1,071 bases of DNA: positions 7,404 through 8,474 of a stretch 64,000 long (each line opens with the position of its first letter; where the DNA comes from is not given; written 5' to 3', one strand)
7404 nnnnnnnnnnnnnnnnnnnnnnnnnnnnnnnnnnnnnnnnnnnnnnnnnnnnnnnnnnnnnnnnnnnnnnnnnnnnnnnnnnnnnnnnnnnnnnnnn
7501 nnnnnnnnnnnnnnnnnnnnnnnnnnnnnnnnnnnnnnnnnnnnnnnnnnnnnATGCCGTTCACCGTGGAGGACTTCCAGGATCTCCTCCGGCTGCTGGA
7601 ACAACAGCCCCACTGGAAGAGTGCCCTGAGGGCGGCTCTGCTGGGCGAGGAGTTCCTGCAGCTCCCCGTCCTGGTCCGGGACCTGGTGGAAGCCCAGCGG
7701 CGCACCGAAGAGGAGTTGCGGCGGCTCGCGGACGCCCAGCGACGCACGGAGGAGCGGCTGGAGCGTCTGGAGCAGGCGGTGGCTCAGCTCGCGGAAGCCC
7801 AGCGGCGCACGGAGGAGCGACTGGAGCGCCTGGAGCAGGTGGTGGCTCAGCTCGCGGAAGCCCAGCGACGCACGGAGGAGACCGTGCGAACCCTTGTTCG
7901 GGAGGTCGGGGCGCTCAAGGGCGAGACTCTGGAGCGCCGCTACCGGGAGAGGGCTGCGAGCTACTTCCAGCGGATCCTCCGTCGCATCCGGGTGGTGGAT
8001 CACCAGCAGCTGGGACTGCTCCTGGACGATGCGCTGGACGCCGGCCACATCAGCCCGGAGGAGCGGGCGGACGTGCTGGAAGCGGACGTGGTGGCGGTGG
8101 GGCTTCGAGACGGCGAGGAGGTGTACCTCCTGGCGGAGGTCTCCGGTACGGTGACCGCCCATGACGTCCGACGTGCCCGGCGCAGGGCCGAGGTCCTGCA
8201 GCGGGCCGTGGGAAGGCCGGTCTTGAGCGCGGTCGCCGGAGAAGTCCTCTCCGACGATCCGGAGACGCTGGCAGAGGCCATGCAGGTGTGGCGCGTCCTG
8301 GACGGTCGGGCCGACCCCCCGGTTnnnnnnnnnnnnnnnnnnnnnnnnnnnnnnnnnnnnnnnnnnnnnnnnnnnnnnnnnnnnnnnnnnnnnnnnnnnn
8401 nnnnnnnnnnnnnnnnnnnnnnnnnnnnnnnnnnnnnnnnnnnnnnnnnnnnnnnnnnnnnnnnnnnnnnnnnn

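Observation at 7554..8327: Repeat-containing coiled-coil protein with a C-terminal endonuclease-like block, next to tRNA-Thr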

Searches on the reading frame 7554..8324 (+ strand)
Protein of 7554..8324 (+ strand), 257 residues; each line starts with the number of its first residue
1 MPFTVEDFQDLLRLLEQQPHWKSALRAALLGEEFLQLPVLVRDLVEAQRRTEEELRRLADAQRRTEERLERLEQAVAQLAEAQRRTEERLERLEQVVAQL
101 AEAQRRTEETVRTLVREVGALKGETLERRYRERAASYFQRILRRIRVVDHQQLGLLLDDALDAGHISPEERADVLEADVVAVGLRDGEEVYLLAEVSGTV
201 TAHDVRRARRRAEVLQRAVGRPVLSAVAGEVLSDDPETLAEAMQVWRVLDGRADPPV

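Call 4: search_protein_families(library=pfam, proteins=[window:7554-8324:+], max_evalue=10)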
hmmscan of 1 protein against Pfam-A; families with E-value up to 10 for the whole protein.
window:7554-8324:+ (257 aa): 53 families (the best 25 are shown)
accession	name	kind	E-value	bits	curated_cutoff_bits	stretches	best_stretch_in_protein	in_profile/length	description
PF02346.21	Vac_Fusion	-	0.00033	20.7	24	1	63-95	3-35/56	Chordopoxvirus multifunctional envelope protein A27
PF04513.17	Baculo_PEP_C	-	0.0016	19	38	1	51-131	50-128/140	Baculovirus polyhedron envelope protein, PEP, C terminus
PF20492.3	ERM_helical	-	0.0028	18.1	40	1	42-119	37-114/120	Ezrin/radixin/moesin, alpha-helical domain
PF06791.18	TMP_2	-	0.0063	16.7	30.2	1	51-116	114-194/208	Prophage tail length tape measure protein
PF10018.14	Med4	-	0.016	15.3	26.9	1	40-103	3-64/190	Vitamin-D-receptor interacting Mediator subunit 4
PF04791.21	LMBR1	-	0.016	14.5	31.9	1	56-120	192-254/510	LMBR1-like membrane protein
PF07889.17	DUF1664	-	0.024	15.1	34.6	1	58-120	57-119/124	Protein of unknown function (DUF1664)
PF18375.7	CDH1_2_SANT_HL1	-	0.029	15.5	34.4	1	51-104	4-56/91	CDH1/2 SANT-Helical linker 1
PF14069.11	SpoVIF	-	0.04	14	27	1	83-126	5-48/72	Stage VI sporulation protein F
PF06818.20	Fez1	-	0.048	14.6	34.4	1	50-139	70-160/199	Fez1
PF02601.20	Exonuc_VII_L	-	0.065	13.2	35.9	1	45-127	150-241/315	Exonuclease VII, large subunit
PF25762.1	HAUS1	-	0.079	13.2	40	1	44-116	119-191/236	HAUS augmin-like complex subunit 1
PF05266.19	DUF724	-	0.083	13.2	38.4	1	50-122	92-164/188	Protein of unknown function (DUF724)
PF22905.2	Hydro_N_hd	-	0.095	13.1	27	1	47-128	44-137/195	Hydrolase N-terminal helical domain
PF01496.24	V_ATPase_I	-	0.1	10.9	30.7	1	46-123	20-97/815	V-type ATPase 116kDa subunit family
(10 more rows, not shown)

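Call 5: search_protein_families(library=ncbifam, proteins=[window:7554-8324:+], max_evalue=10)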
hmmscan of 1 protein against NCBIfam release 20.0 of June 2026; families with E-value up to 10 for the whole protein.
window:7554-8324:+ (257 aa): 32 families (the best 25 are shown)
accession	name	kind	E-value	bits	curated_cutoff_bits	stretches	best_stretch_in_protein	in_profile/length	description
TIGR02168.1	SMC_prok_B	equivalog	0.0018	16.1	567.35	1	24-121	336-433/1181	chromosome segregation protein SMC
TIGR01069.2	mutS2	equivalog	0.002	16.6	400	1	29-119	510-598/790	endonuclease MutS2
TIGR02169.1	SMC_prok_A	equivalog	0.0059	14.3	729.4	1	48-121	409-482/1165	chromosome segregation protein SMC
NF047515.1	SpiroCoCo_C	equivalog_domain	0.0078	15.4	125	1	51-110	126-209/313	SpiroCoCo family coiled-coil protein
NF003034.1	PRK03918.1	equivalog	0.012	13.5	700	1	33-130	294-393/878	DNA double-strand break repair ATPase Rad50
NF052534.1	RzbtTranRegRhrA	equivalog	0.013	14.8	500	1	21-89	172-240/312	rhizobactin biosynthesis transcriptional regulator RhrA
NF045487.1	ASRP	equivalog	0.014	14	300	1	41-124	326-404/593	archaea-specific SMC-related protein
TIGR04523.1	Mplasa_alph_rch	subfamily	0.021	12.8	270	1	50-122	549-623/745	helix-rich protein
TIGR03185.1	DNA_S_dndD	equivalog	0.051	12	245.85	1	20-124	361-457/650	DNA sulfur modification protein DndD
NF041034.1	Rad50_Sulf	equivalog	0.059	11.2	1000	1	45-130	555-639/872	DNA double-strand break repair ATPase Rad50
NF053712.1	repair_DEAH_YoaA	equivalog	0.06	12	680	1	36-118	245-325/630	DNA repair helicase YoaA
TIGR00464.1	gltX_bact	equivalog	0.064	12.1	289.95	1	47-121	349-422/470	glutamate--tRNA ligase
NF041922.1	DLP_LeoA_gen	subfamily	0.067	12.2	325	1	44-147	283-381/532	LeoA/HP0731 family dynamin-like GTPase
NF033930.1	pneumo_PspA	exception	0.067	11.9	850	1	43-118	59-134/659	pneumococcal surface protein A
NF033885.1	conj_TraP_IncI1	equivalog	0.091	12.5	135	1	43-108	79-141/217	conjugal transfer protein TraP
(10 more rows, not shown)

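Call 7: find_homologous_proteins(query=window:7554-8324:+)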
Query window:7554-8324:+ (257 aa): 2180 proteins with E <= 0.001 among 8000 candidates; the best 120 are listed.
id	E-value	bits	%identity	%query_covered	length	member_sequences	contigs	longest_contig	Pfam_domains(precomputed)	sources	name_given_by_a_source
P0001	2.4e-149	513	100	100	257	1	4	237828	-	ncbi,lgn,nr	ncbi:MAG: hypothetical protein QN193_02100 [Armatimonadota bacterium]|nr:hypothetical protein [Armat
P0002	6.4e-117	407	65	100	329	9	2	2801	PF07889.18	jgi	jgi:tetratricopeptide (TPR) repeat protein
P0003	6.4e-115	401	79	100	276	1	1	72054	-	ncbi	-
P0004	6.9e-113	394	79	100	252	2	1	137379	-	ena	-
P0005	1.8e-106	373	73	100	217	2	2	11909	-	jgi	jgi:hypothetical protein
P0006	1.7e-103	363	52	100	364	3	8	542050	-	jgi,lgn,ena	-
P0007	2.2e-103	363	57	100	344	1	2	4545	PF04513.18,PF07889.18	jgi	jgi:hypothetical protein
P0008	4.2e-102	359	68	84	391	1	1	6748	-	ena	-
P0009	5.2e-102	358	67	83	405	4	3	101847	-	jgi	-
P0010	8.0e-101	354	55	100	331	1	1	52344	-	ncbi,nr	ncbi:MAG: hypothetical protein QN140_07860 [Armatimonadota bacterium]|nr:hypothetical protein [Armat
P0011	8.8e-101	354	55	100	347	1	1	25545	-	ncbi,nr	ncbi:MAG: hypothetical protein QN164_11240 [Armatimonadota bacterium]|nr:hypothetical protein [Armat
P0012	3.3e-100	352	58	100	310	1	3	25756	-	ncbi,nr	ncbi:MAG: hypothetical protein QN172_06515 [Armatimonadota bacterium]|nr:hypothetical protein [Armat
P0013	5.2e-100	352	72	100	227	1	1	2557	-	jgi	jgi:hypothetical protein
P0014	4.6e-98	345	65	84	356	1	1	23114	-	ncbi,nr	ncbi:MAG: hypothetical protein QN165_10150 [Armatimonadota bacterium]|nr:hypothetical protein [Armat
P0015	7.3e-98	345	65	100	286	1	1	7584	PF07889.18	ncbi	-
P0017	5.0e-97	342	67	100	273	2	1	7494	-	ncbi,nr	ncbi:MAG: hypothetical protein QN143_07275 [Armatimonadota bacterium]|nr:hypothetical protein [Armat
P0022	1.3e-88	314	51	98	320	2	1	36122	-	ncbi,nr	ncbi:MAG: hypothetical protein QN185_12020 [Armatimonadota bacterium]|nr:hypothetical protein [Armat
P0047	1.6e-75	272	42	75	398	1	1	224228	PF01519.23,PF07889.18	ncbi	-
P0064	2.3e-70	255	50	84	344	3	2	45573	PF01519.23,PF10779.15,PF14073.12,PF07889.18,PF24161.2,PF23831.2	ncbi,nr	ncbi:TPA: hypothetical protein DCL37_08380 [Candidatus Acetothermia bacterium]|nr:hypothetical prote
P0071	7.9e-70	253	58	100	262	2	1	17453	-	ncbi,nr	ncbi:MAG: hypothetical protein QN193_10300 [Armatimonadota bacterium]|nr:hypothetical protein [Armat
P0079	3.8e-68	248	57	98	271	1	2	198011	-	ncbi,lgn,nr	ncbi:MAG: hypothetical protein QN163_05480 [Armatimonadota bacterium]|nr:hypothetical protein [Armat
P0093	3.8e-65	238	41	100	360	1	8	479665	-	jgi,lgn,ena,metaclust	metaclust:\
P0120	1.3e-59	220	60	44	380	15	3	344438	PF16526.11,PF01519.23,PF04513.18,PF22905.3,PF10779.15,PF28175.1,PF07889.18,PF04102.18,PF24161.2,PF06419.18,PF08702.16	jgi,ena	-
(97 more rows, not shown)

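Call 8: search_protein_families(library=padloc, proteins=[window:7554-8324:+], max_evalue=10)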
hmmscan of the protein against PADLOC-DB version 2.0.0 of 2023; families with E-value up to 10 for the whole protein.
window:7554-8324:+ (257 aa): 37 families (the best 25 are shown)
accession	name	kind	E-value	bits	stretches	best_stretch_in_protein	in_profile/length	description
PDLC00637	ZorA2|ZorA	-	1.3e-05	22.2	1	30-116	201-287/420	MotA/ExbB/TolQ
PDLC02714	PbeC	-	0.00095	16.1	1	20-125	356-462/651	PbeC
PDLC01085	C3a181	-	0.0012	16.7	1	9-130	5-133/226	Diadenylate cyclase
PDLC00006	DruC1|DruC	-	0.0015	15.1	1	45-121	209-288/626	Unknown function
PDLC04407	PDC-M09A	-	0.0028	15.2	1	52-133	8-89/282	-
PDLC00580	JetC3|JetC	-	0.0074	12.5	1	45-124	262-341/1068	DUF3584 domain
PDLC00519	JetC1|JetC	-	0.0081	12.4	1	50-117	396-760/1097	DUF3584 domain; MukB-like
PDLC03864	LmuB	-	0.0084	12.7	1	46-136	425-516/657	-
PDLC00598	ZorA1|ZorA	-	0.009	12.4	1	47-133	347-435/663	MotA/ExbB/TolQ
PDLC00551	JetC2|JetC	-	0.0097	11.8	1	48-121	420-836/1365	DUF3584 domain; MukB-like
PDLC00512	JetC1|JetC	-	0.011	11.7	1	45-128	330-414/1123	DUF3584 domain; MukB-like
PDLC03863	LmuB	-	0.014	12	1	44-133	218-291/610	-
PDLC00583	JetC3|JetC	-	0.017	10.9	1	44-110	786-852/1471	DUF3584 domain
PDLC00581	JetC3|JetC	-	0.018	10.8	1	40-118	773-851/1473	DUF3584 domain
PDLC02743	PbeC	-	0.023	11.3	1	33-113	410-491/622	PbeC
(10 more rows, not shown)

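Call 10: search_protein_families(library=pfam, proteins=[P0002, P0006, P0047, P0064, P0093, P0120], max_evalue=10)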
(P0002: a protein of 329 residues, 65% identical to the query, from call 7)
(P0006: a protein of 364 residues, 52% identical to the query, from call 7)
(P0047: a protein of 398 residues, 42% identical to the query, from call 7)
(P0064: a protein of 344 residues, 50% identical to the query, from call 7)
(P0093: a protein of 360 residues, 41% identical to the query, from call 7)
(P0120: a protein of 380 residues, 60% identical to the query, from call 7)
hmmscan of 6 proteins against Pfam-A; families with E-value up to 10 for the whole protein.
P0002 (329 aa): 59 families (the best 25 are shown)
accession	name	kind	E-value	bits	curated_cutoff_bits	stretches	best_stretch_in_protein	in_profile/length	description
PF07889.17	DUF1664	-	3.5e-06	27.5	34.6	2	120-192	49-121/124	Protein of unknown function (DUF1664)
PF04513.17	Baculo_PEP_C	-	0.0015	19.1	38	1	93-199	22-126/140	Baculovirus polyhedron envelope protein, PEP, C terminus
PF24073.1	DUF7365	-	0.0017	18.9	27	1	112-178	36-98/101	Coiled-coil region of unknown function (DUF7365)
PF00261.25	Tropomyosin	-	0.0017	18.2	38.6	1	43-160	119-239/242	Tropomyosin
PF09317.16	ACDH_C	-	0.002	18.3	25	1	41-155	171-281/284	Acyl-CoA dehydrogenase, C-terminal, bacterial type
PF04728.18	LPP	-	0.0032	18.2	29.1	1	162-195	4-37/53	Lipoprotein leucine-zipper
PF05929.16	Phage_GPO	-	0.0033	17.5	33.6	1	110-206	168-259/268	Phage capsid scaffolding protein (GPO) serine peptidase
PF02183.23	HALZ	-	0.0059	17.2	28.1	1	161-193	8-40/43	Homeobox associated leucine zipper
PF25762.1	HAUS1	-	0.006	16.8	40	1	55-181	102-228/236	HAUS augmin-like complex subunit 1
PF08702.15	Fib_alpha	-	0.012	16.3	29.9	2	72-178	26-129/143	Fibrinogen alpha/beta chain family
PF13863.11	DUF4200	-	0.013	16.2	29.7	2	97-177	26-106/119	Domain of unknown function (DUF4200)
PF03999.17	MAP65_ASE1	-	0.016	14.4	26.9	1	41-165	96-219/477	Microtubule associated protein (MAP65/ASE1 family)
PF16043.11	DUF4795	-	0.02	14.7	34.8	1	111-191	2-84/208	Domain of unknown function (DUF4795)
PF11932.13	DUF3450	-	0.022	14.5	32.6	1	118-191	18-91/241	Protein of unknown function (DUF3450)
PF14073.11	Cep57_CLD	-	0.024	15.1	28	1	112-159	116-162/178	Centrosome localisation domain of Cep57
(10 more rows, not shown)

P0006 (364 aa): 37 families (the best 25 are shown)
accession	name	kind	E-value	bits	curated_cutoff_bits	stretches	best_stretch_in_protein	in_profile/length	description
PF23349.2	BBS7_hp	-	0.0021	18.6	27.8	1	68-121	27-79/114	BBS7 hairpin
PF05266.19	DUF724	-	0.01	16.1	38.4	1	82-178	89-185/188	Protein of unknown function (DUF724)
PF11559.13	ADIP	-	0.011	16.2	34.3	2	93-182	43-132/151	Afadin- and alpha -actinin-Binding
PF13851.11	GAS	-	0.012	15.4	32.3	1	46-206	40-197/200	Growth-arrest specific micro-tubule binding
PF25764.1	KIF21A_4th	-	0.013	15.6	33.1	1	46-121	72-147/183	KIF21A-like domain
PF20922.3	Anamorsin_N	-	0.024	14.8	27.1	1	195-244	6-56/163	Anamorsin, N-terminal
PF01519.22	DUF16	-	0.031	15.2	40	1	170-229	21-79/104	Protein of unknown function DUF16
PF11083.13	Relaxase_C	-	0.049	14.3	30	0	92-125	23-56/125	C-terminal helical hairpin domain from relaxase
PF07889.17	DUF1664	-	0.12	12.9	34.6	2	156-223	39-106/124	Protein of unknown function (DUF1664)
PF07195.17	FliD_C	-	0.12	12.2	25.4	1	135-195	173-234/236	Flagellar hook-associated protein 2 C-terminus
PF01920.25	Prefoldin_2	-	0.15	12.4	27.6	1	145-185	63-103/106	Prefoldin subunit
PF12329.13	TMF_DNA_bd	-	0.21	12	35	1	66-117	18-69/74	TATA element modulatory factor 1 DNA binding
PF10241.14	KxDL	-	0.25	12.1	27.2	1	163-216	21-74/86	Uncharacterized conserved protein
PF14712.11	Snapin_Pallidin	-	0.26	12.2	29.6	1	63-127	16-77/89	Snapin/Pallidin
PF09876.14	DUF2103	-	0.28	11.6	22.4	1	45-90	53-96/98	Predicted metal-binding protein (DUF2103)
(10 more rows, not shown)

P0047 (398 aa): 60 families (the best 25 are shown)
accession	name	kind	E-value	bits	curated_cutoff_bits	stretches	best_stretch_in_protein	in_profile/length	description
PF07889.17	DUF1664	-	4.9e-08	33.5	34.6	3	50-125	49-124/124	Protein of unknown function (DUF1664)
PF01519.22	DUF16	-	2e-05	25.4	40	4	125-199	29-103/104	Protein of unknown function DUF16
PF09932.14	DUF2164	-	7.3e-05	23.2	27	1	77-100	50-73/74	Uncharacterized conserved protein (DUF2164)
PF08702.15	Fib_alpha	-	0.00015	22.4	29.9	2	57-164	25-129/143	Fibrinogen alpha/beta chain family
PF12259.13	Baculo_F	-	0.00026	20.2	24.1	2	179-262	166-250/609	Baculovirus F protein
PF02346.21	Vac_Fusion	-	0.00037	20.5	24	5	63-95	3-35/56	Chordopoxvirus multifunctional envelope protein A27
PF04136.21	COG3_N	-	0.00038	20.9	27.9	5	39-99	11-71/147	Conserved oligomeric Golgi complex subunit 3, N-terminal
PF07323.17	DUF1465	-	0.00039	20.8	25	4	206-278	77-149/153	Protein of unknown function (DUF1465)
PF14712.11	Snapin_Pallidin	-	0.00055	20.8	29.6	4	49-106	16-70/89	Snapin/Pallidin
PF06791.18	TMP_2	-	0.0059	16.8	30.2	2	121-240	86-199/208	Prophage tail length tape measure protein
PF22709.1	Mu_Gam-Sipho_Gp157-TOTE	-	0.013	15.8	27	4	137-167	6-36/63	Mu Gam/Sipho_Gp157-like domain of the TOTE conflict systems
PF13166.12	AAA_13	-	0.014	14.5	36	1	50-238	280-468/713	AAA domain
PF10779.14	XhlA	-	0.016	15.8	34.7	3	64-104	8-48/67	Haemolysin XhlA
PF07426.16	Dynactin_p22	-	0.021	15.1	25.2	3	61-123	88-150/168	Dynactin subunit p22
PF25014.1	NET2A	-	0.025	14.9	33.1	2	150-238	145-233/235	NET2A-like domain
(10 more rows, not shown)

P0064 (344 aa): 88 families (the best 25 are shown)
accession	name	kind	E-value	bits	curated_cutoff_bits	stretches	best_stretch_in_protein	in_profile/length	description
PF10779.14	XhlA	-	2.9e-08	34.2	34.7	3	136-181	3-48/67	Haemolysin XhlA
PF01519.22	DUF16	-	4.2e-06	27.6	40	2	51-122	32-103/104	Protein of unknown function DUF16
PF07889.17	DUF1664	-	9e-06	26.2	34.6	2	56-132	48-124/124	Protein of unknown function (DUF1664)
PF23831.1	DUF7201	-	9.6e-06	25.8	27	2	52-125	23-100/142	Coiled-coil region of unknown function (DUF7201)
PF14073.11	Cep57_CLD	-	9.9e-06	26.1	28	4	49-83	116-150/178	Centrosome localisation domain of Cep57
PF11559.13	ADIP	-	4.3e-05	24.1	34.3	2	39-131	38-130/151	Afadin- and alpha -actinin-Binding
PF04513.17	Baculo_PEP_C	-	9.7e-05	22.9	38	3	103-200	32-120/140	Baculovirus polyhedron envelope protein, PEP, C terminus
PF05377.16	FlaC_arch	-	0.00013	22.7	27.8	3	94-128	6-40/55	Flagella accessory protein C (FlaC)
PF10241.14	KxDL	-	0.00059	20.5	27.2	3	68-131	14-77/86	Uncharacterized conserved protein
PF01017.26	STAT_alpha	-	0.0011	19.4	27.5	4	71-128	109-166/167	STAT transcription factor, coiled-coil domain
PF20492.3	ERM_helical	-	0.0013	19.3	40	2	112-202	9-99/120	Ezrin/radixin/moesin, alpha-helical domain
PF06419.17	COG6_N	-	0.0015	19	27.4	3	109-171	33-95/114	Conserved oligomeric complex COG6, N-terminal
PF13851.11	GAS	-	0.0017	18.2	32.3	1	56-194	29-171/200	Growth-arrest specific micro-tubule binding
PF21521.3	MYO6_lever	-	0.0027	18.4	27.3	1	93-126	74-107/141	Myosin VI, lever arm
PF11932.13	DUF3450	-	0.0054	16.5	32.6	2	103-199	17-113/241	Protein of unknown function (DUF3450)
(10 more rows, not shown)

P0093 (360 aa): 47 families (the best 25 are shown)
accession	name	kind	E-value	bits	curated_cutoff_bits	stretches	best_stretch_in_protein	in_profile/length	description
PF07889.17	DUF1664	-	7.1e-05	23.3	34.6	3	46-111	59-124/124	Protein of unknown function (DUF1664)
PF01519.22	DUF16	-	0.00057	20.8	40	0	82-145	28-80/104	Protein of unknown function DUF16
PF02346.21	Vac_Fusion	-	0.00095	19.2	24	1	89-123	1-35/56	Chordopoxvirus multifunctional envelope protein A27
PF10779.14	XhlA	-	0.001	19.6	34.7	1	87-132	3-48/67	Haemolysin XhlA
PF20849.2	TelK_muzzle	-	0.006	17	27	1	72-131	51-111/118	Protelomerase, muzzle domain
PF10046.14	BLOC1_2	-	0.0084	16.9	33.4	2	57-124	27-94/96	Biogenesis of lysosome-related organelles complex-1 subunit 2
PF11887.13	Mce4_CUP1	-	0.036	14.1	32.6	2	152-227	121-193/222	Cholesterol uptake porter CUP1 of Mce4, putative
PF06160.17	EzrA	-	0.037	12.8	39.6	2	46-126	344-424/557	Septation ring formation regulator, EzrA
PF21521.3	MYO6_lever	-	0.063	13.9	27.3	0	92-131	73-112/141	Myosin VI, lever arm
PF06791.18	TMP_2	-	0.067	13.3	30.2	2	102-203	81-176/208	Prophage tail length tape measure protein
PF05377.16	FlaC_arch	-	0.075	13.9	27.8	1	89-129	1-41/55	Flagella accessory protein C (FlaC)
PF23831.1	DUF7201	-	0.25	11.5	27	1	87-162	16-92/142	Coiled-coil region of unknown function (DUF7201)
PF22534.1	RFC_C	-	0.27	12.4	27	0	145-196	38-89/93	Replication factor C subunit 3, C-terminal domain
PF04791.21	LMBR1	-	0.34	10.1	31.9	1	48-185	193-323/510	LMBR1-like membrane protein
PF23991.1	DUF7310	-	0.53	11.3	40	2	52-129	2-78/83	Coiled-coil region of unknown function (DUF7310)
PF12644.12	DUF3782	-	1.7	9.3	24.4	1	74-108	1-35/78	Protein of unknown function (DUF3782)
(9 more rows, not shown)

P0120 (380 aa): 123 families (the best 25 are shown)
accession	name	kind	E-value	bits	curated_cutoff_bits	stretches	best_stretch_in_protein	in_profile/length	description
PF10779.14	XhlA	-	6.3e-10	39.5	34.7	3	170-215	2-47/67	Haemolysin XhlA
PF07889.17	DUF1664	-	3.1e-09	37.4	34.6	2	112-184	48-120/124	Protein of unknown function (DUF1664)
PF02346.21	Vac_Fusion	-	3.5e-09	36.6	24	3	57-88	4-35/56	Chordopoxvirus multifunctional envelope protein A27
PF01519.22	DUF16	-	1.7e-08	35.3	40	3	146-219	29-102/104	Protein of unknown function DUF16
PF21521.3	MYO6_lever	-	5e-08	33.7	27.3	4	150-207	75-134/141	Myosin VI, lever arm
PF08702.15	Fib_alpha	-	4.2e-07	30.7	29.9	2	117-226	22-128/143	Fibrinogen alpha/beta chain family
PF16526.10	CLZ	-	4.1e-06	27.5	26.7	5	86-136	15-69/71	C-terminal leucine zipper domain of cyclic nucleotide-gated channels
PF22905.2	Hydro_N_hd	-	4.4e-06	27.2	27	4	112-148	100-136/195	Hydrolase N-terminal helical domain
PF06419.17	COG6_N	-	1.8e-05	25.3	27.4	4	15-105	6-92/114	Conserved oligomeric complex COG6, N-terminal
PF04513.17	Baculo_PEP_C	-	1.9e-05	25.2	38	3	112-188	27-101/140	Baculovirus polyhedron envelope protein, PEP, C terminus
PF05377.16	FlaC_arch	-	3e-05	24.8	27.8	2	103-142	1-40/55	Flagella accessory protein C (FlaC)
PF04102.17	SlyX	-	3.5e-05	24.8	30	5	101-151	2-52/67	SlyX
PF05064.18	Nsp1_C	-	0.00026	21.3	24.1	3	44-99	53-108/114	Nsp1-like C-terminal region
PF15237.11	PTRF_SDPR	-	0.00027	21.1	30.5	2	155-205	13-63/250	PTRF/SDPR family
PF23831.1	DUF7201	-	0.00029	21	27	2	55-143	22-108/142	Coiled-coil region of unknown function (DUF7201)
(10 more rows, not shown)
